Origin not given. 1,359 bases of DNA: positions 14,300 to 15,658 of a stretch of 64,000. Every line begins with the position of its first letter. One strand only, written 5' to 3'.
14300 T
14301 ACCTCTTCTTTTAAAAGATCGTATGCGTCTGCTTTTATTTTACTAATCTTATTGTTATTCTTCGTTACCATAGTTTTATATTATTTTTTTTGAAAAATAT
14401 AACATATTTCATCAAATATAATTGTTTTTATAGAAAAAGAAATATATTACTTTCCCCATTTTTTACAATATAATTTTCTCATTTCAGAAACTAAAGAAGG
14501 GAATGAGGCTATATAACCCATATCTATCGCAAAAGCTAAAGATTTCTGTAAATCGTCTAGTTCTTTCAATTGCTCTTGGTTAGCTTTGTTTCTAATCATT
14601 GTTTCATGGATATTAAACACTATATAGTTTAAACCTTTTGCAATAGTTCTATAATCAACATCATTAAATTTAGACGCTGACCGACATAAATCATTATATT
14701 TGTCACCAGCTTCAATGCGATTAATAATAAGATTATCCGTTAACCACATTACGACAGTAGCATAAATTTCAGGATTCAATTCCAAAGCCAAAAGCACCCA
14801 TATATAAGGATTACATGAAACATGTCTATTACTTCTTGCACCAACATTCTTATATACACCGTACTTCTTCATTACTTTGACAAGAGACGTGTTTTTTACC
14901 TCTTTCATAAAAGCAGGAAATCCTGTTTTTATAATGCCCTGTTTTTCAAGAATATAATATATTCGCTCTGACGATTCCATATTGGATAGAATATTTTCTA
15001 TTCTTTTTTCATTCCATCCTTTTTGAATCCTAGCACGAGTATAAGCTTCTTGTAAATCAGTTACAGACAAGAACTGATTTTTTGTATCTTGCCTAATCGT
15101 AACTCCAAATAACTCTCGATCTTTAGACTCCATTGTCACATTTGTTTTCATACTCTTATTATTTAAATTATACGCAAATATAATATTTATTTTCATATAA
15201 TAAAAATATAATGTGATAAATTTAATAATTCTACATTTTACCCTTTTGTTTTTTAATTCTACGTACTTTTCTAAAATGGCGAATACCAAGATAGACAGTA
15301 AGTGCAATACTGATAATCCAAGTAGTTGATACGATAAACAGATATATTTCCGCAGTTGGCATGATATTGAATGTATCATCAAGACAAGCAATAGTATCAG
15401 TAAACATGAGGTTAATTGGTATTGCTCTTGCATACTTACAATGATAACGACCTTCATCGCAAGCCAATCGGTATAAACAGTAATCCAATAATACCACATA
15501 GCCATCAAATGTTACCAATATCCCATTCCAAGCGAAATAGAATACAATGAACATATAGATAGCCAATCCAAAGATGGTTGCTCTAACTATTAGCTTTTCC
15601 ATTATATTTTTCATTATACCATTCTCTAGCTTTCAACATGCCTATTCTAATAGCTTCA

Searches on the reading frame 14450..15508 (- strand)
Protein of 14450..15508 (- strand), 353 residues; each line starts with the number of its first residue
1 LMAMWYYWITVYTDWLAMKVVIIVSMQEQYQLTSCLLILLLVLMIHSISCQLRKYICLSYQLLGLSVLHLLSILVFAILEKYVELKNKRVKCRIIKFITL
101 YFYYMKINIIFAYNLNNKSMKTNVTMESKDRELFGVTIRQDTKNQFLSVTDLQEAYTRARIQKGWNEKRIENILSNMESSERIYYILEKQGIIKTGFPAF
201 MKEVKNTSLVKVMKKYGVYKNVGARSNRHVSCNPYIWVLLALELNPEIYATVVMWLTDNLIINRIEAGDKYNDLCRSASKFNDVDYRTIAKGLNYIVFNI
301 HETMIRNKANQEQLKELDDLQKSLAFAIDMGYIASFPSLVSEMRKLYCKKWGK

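Call 52: search_protein_families(library=phrogs, proteins=[window:14450-15508:-], max_evalue=0.00001)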
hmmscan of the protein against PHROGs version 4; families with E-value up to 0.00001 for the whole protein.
window:14450-15508:- (353 aa): 1 family
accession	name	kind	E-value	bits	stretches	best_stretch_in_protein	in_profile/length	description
phrog_6095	-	lysis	4.8e-06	27.4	0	131-339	5-201/217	amidase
